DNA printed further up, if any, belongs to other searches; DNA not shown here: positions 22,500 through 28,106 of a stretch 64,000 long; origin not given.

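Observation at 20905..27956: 1768-aa cytochrome-FN3-Ig fusion next to an outer-membrane beta-barrel, a possible novel porin-cytochrome conduit or cell-surface electron-transfer protein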

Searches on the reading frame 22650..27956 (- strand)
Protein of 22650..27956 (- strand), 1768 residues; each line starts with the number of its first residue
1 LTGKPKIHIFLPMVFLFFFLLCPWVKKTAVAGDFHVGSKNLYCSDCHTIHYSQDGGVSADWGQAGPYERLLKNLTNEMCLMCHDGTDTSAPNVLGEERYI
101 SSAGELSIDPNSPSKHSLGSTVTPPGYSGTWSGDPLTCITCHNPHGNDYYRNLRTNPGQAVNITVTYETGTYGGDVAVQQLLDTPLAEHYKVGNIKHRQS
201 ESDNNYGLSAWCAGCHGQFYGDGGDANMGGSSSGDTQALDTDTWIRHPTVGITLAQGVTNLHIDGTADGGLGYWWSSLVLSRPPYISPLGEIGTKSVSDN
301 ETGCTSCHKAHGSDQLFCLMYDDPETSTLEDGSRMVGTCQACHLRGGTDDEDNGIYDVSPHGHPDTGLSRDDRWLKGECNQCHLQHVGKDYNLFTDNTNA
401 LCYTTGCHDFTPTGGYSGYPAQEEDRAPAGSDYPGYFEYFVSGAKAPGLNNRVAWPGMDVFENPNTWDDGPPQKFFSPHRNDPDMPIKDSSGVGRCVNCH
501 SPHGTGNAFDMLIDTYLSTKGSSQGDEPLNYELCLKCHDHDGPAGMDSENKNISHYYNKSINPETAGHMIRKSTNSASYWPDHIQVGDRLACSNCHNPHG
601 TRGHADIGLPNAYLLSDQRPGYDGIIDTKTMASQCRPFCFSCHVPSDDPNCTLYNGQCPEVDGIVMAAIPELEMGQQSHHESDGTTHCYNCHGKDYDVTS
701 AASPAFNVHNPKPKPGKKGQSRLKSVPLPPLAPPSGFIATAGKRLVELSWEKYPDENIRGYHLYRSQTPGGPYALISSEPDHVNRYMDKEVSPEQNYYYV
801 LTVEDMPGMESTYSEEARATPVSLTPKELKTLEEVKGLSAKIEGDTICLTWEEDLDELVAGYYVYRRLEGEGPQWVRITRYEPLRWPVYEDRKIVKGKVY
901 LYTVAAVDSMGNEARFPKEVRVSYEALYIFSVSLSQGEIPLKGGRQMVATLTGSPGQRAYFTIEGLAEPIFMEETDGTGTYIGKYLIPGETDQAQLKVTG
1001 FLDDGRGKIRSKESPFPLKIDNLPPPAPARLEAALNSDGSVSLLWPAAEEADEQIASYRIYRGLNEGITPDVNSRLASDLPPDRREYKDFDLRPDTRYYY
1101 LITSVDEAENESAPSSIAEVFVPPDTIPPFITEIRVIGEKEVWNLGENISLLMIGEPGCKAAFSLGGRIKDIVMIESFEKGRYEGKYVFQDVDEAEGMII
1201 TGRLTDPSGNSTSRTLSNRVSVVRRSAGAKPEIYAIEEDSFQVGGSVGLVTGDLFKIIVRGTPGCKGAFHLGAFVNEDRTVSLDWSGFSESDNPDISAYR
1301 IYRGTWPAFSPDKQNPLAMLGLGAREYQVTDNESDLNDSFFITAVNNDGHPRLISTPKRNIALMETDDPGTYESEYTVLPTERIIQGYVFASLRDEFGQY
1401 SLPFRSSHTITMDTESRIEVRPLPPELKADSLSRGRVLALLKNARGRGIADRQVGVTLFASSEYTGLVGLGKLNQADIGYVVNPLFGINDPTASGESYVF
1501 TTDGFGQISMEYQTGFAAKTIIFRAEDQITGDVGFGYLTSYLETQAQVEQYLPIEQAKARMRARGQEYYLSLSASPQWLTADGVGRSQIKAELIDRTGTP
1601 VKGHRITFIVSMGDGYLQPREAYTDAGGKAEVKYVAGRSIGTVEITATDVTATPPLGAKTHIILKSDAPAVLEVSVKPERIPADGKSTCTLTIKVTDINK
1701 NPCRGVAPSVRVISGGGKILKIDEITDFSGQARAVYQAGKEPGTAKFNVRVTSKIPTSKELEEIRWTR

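Call 6: search_protein_families(library=pfam, proteins=[window:22650-27956:-], max_evalue=1)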
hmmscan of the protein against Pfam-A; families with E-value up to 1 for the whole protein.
window:22650-27956:- (1768 aa): 8 families
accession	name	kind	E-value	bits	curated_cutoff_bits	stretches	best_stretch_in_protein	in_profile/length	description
PF02369.22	Big_1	-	7.3e-20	71.3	34.9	2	1571-1648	3-79/93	Bacterial Ig-like domain (group 1)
PF09699.15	Paired_CXXCH_1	-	5.1e-18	64.9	20.6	6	494-540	7-38/41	Doubled CXXCH motif (Paired_CXXCH_1)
PF09134.16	Invasin_D3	-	4.5e-15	56.4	33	2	1673-1753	6-84/98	Invasin, domain 3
PF18565.7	Glyco_hydro2_C5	-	1.6e-07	31.6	32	1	1672-1750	1-93/103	Glycoside hydrolase family 2 C-terminal domain 5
PF22113.1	Mtrc-MtrF_II-IV_dom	-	5.4e-07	29.7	30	2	495-696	8-167/176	Outer membrane cytochrome MtrC/MtrF-like, domains II/IV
PF14522.11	Cytochrome_C7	-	1.5e-06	28.4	24.8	2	32-142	5-66/67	Cytochrome c7 and related cytochrome c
PF14537.11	Cytochrom_c3_2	-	0.048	14.6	25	1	298-318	54-74/79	Cytochrome c3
PF25788.1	Ig_Rha78A_N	-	0.13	12.9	27.4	0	1086-1120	65-99/105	Rha78A-like, N-terminal immunoglobulin domain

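Call 10: search_protein_families(library=ncbifam, proteins=[window:22650-27956:-], max_evalue=0.1)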
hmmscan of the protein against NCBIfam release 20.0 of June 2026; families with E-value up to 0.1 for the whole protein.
window:22650-27956:- (1768 aa): 7 families
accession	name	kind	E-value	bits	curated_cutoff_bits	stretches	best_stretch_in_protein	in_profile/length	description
TIGR01905.1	paired_CXXCH_1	subfamily_domain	9.7e-14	51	25.2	2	376-409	6-37/41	doubled CXXCH domain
NF041611.1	exoglucan_CbhB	equivalog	2.2e-10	39.2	1950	2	735-913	710-875/997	exoglucanase CbhB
TIGR03508.1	decahem_SO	subfamily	1.3e-05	24.9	192.2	1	35-84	138-175/258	DmsE family decaheme c-type cytochrome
NF033639.1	intimin_alpha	exception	0.0001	20.3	2050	1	1598-1750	588-735/940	intimin type alpha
NF041028.1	decahem_GSU2203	exception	0.00011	21.5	325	1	35-86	121-158/317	GSU2203 family decaheme c-type cytochrome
NF033627.3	intimin_all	equivalog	0.0003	18.7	1400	1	1603-1752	593-737/939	intimin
NF045522.1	MXAN_2561_fam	equivalog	0.01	15.4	150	1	1011-1120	155-256/304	MXAN_2561 family MXYO-CTERM-anchored protein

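Call 18: find_homologous_proteins(query=window:22650-27953:-)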
Query window:22650-27953:- (1767 aa): 22 proteins with E <= 0.001 among 8000 candidates.
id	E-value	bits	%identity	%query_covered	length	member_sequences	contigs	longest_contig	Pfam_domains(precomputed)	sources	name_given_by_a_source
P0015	0.0e+0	4165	100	99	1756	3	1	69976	PF09699.16,PF02369.23,PF18565.8,PF14522.12,PF09134.17,PF22113.2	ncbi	-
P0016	0.0e+0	2414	60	99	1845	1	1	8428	PF09699.16,PF02369.23,PF00041.28,PF09134.17,PF22113.2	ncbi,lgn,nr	ncbi:hypothetical protein JXL19_03640 [bacterium]|nr:hypothetical protein [bacterium]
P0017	0.0e+0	2345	59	99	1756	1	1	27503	PF09699.16,PF02369.23,PF25833.1,PF18565.8,PF00041.28,PF14522.12,PF09134.17,PF22113.2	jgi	-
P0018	0.0e+0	2338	59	98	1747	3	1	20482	PF09699.16,PF02369.23,PF18565.8,PF14522.12,PF09134.17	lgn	-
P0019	0.0e+0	2179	60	89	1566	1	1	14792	PF09699.16,PF02369.23,PF09134.17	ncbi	ncbi:MAG: Ig-like domain-containing protein, partial [bacterium]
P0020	1.2e-171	591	45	40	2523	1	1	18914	PF09699.16,PF09698.16,PF13385.14,PF14522.12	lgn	-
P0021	8.0e-130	453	41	40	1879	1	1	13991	PF09699.16,PF14537.12,PF14522.12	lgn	-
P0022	7.9e-123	430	41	39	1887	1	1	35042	PF09699.16,PF14522.12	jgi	-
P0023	5.4e-112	394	37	40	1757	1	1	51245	PF09699.16,PF14537.12,PF25275.2,PF14522.12,PF22113.2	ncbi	ncbi:MAG: hypothetical protein ACMUJM_20800 [bacterium]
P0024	2.3e-105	372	38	40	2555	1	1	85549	PF00754.32,PF09699.16,PF14537.12,PF14522.12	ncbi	ncbi:MAG: cytochrome c3 family protein [bacterium]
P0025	1.8e-100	355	37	40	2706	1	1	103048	PF00754.32,PF09699.16,PF22633.4,PF14522.12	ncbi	ncbi:MAG: cytochrome c3 family protein, partial [bacterium]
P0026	2.6e-100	355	38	40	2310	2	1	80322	PF00754.32,PF09699.16,PF14537.12,PF22633.4,PF14522.12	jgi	jgi:hypothetical protein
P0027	7.8e-92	327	36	40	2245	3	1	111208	PF00754.32,PF09699.16,PF14537.12,PF14522.12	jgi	-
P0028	1.6e-91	326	47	21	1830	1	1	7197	PF09699.16,PF14537.12,PF23376.2,PF00041.28,PF10179.16,PF16656.12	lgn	-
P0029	3.5e-25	106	30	12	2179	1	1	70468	PF09699.16,PF14537.12,PF14522.12,PF22113.2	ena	-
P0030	6.2e-21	92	36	6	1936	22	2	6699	PF25833.1,PF12245.15,PF00041.28,PF19077.7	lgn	-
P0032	7.4e-15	72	28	9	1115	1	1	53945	PF09699.16,PF13205.13,PF00041.28,PF14522.12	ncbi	-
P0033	2.6e-12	63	26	11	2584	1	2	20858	PF22073.3,PF07081.19,PF25059.2,PF13205.13,PF23376.2,PF25833.1,PF22544.3,PF00041.28,PF07622.20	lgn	-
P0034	6.5e-12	62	27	8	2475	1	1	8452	PF17789.8,PF26198.1,PF00657.29,PF18911.7,PF22352.3,PF17963.8,PF02369.23,PF18962.8,PF13860.13,PF05345.19,PF13472.13,PF01835.26,PF00041.28,PF09134.17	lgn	-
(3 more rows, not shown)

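Call 19: find_encoding_contigs(protein=P0015, flank=10000, max_places=3)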
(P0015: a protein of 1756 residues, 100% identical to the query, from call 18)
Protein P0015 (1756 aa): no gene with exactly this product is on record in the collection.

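Call 21: find_encoding_contigs(protein=P0017, flank=10000, max_places=3)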
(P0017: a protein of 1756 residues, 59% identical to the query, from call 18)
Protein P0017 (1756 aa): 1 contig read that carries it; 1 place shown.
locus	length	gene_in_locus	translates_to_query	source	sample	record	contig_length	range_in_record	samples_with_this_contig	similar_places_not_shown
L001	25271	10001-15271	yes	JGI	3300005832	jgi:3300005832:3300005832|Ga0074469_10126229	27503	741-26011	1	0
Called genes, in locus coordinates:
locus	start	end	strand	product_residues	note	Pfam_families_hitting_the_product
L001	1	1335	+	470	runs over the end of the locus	PF13188:PAS_8 (weak), PF13426:PAS_9 (weak), PF13581:HATPase_c_2 (weak), PF02518:HATPase_c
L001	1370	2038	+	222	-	PF00072:Response_reg, PF00196:GerE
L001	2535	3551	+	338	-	PF06739:SBBP (faint), PF17170:DUF5128 (weak), PF01436:NHL (weak)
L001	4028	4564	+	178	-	-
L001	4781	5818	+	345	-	PF01436:NHL (faint), PF17170:DUF5128 (weak)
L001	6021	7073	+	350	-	PF09699:Paired_CXXCH_1 (faint)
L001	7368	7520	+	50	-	-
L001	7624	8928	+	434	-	PF22113:Mtrc-MtrF_II-IV_dom (faint), PF09699:Paired_CXXCH_1 (weak)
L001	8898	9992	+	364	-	PF23500:DUF7133 (faint), PF08450:SGL (faint), PF01436:NHL (faint), PF17170:DUF5128 (weak)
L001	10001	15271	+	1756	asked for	PF14522:Cytochrome_C7 (faint), PF22113:Mtrc-MtrF_II-IV_dom (faint), PF09699:Paired_CXXCH_1 (weak), PF00041:fn3 (faint), PF25833:Fn3_SaeA_3rd (weak), PF02369:Big_1, PF09134:Invasin_D3 (weak), PF02369:Big_1 (weak), +1 more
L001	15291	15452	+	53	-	-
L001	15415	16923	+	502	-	-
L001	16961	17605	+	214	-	-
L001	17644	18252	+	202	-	-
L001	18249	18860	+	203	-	PF05643:GNA1162-like (faint)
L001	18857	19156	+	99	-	-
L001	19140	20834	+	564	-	PF13623:SurA_N_2 (faint), PF13624:SurA_N_3 (faint), PF13145:Rotamase_2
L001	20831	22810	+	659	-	-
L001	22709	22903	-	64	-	-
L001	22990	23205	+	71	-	-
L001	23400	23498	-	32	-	-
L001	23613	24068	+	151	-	PF14522:Cytochrome_C7 (faint), PF09699:Paired_CXXCH_1, PF14537:Cytochrom_c3_2 (faint), PF09699:Paired_CXXCH_1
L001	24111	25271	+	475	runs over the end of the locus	-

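Call 22: find_encoding_contigs(protein=P0018, flank=10000, max_places=3)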
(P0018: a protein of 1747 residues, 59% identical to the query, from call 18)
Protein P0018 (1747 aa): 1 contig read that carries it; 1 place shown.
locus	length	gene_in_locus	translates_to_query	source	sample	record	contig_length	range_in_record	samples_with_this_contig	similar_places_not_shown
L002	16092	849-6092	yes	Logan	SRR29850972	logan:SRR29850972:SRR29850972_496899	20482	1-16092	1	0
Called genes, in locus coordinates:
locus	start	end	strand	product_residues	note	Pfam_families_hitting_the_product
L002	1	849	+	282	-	?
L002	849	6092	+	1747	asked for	PF14522:Cytochrome_C7 (faint), PF09699:Paired_CXXCH_1 (weak), PF18565:Glyco_hydro2_C5 (faint), PF02369:Big_1, PF09134:Invasin_D3 (weak), PF02369:Big_1 (weak), PF09134:Invasin_D3 (weak)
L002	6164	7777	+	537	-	-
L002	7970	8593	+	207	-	-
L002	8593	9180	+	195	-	-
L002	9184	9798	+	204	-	-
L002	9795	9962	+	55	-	-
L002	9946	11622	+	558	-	PF13623:SurA_N_2 (faint), PF13145:Rotamase_2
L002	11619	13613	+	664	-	-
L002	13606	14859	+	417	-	PF02085:Cytochrom_CIII (faint), PF14522:Cytochrome_C7 (faint), PF14537:Cytochrom_c3_2 (faint), PF09699:Paired_CXXCH_1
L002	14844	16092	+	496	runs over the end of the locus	PF01436:NHL (faint), PF10282:Lactonase (faint), PF21783:YNCE, PF22494:choice_anch_I (faint), PF25174:Beta-prop_THOC3 (faint), PF02239:Cytochrom_D1 (faint)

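Call 81: find_encoding_contigs(protein=P0024, flank=10000, max_places=2)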
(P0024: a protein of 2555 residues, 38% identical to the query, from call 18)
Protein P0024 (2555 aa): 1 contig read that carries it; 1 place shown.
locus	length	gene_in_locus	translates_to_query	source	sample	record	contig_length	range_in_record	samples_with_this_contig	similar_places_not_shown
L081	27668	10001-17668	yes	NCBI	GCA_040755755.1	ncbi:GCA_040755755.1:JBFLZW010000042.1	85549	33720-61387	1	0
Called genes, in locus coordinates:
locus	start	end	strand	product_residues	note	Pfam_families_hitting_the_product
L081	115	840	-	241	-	PF01479:S4, PF00849:PseudoU_synth_2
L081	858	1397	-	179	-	PF04079:SMC_ScpB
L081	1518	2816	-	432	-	PF02844:GARS_N, PF01071:GARS_A, PF02222:ATP-grasp (weak), PF02655:ATP-grasp_3 (weak), PF02843:GARS_C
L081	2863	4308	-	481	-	PF00072:Response_reg, PF00158:Sigma54_activat, PF14532:Sigma54_activ_2, PF07728:AAA_5, PF25601:AAA_lid_14, PF02954:HTH_8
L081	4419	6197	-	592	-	PF13596:PAS_10 (faint), PF13188:PAS_8 (faint), PF13426:PAS_9 (weak), PF00989:PAS, PF08448:PAS_4, PF13426:PAS_9, PF00512:HisKA, PF02518:HATPase_c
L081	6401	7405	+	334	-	PF01436:NHL (faint), PF08450:SGL (faint)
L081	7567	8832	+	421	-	PF09699:Paired_CXXCH_1 (weak)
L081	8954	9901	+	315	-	PF08450:SGL (faint), PF01436:NHL (faint), PF17170:DUF5128 (weak)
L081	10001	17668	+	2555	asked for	PF14522:Cytochrome_C7 (faint), PF14537:Cytochrom_c3_2 (faint), PF09699:Paired_CXXCH_1 (weak), PF00754:F5_F8_type_C (faint)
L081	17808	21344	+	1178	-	PF00041:fn3 (faint), PF02369:Big_1 (weak), PF09134:Invasin_D3 (weak), PF02369:Big_1 (weak)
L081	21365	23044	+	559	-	-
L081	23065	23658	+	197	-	PF03783:CsgG (faint), PF05643:GNA1162-like (faint)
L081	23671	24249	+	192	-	-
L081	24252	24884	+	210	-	-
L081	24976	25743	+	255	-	PF14522:Cytochrome_C7 (faint), PF09699:Paired_CXXCH_1 (weak)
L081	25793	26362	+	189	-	PF00672:HAMP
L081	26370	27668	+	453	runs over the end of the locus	PF13623:SurA_N_2 (faint), PF13624:SurA_N_3 (faint), PF00639:Rotamase (faint), PF13145:Rotamase_2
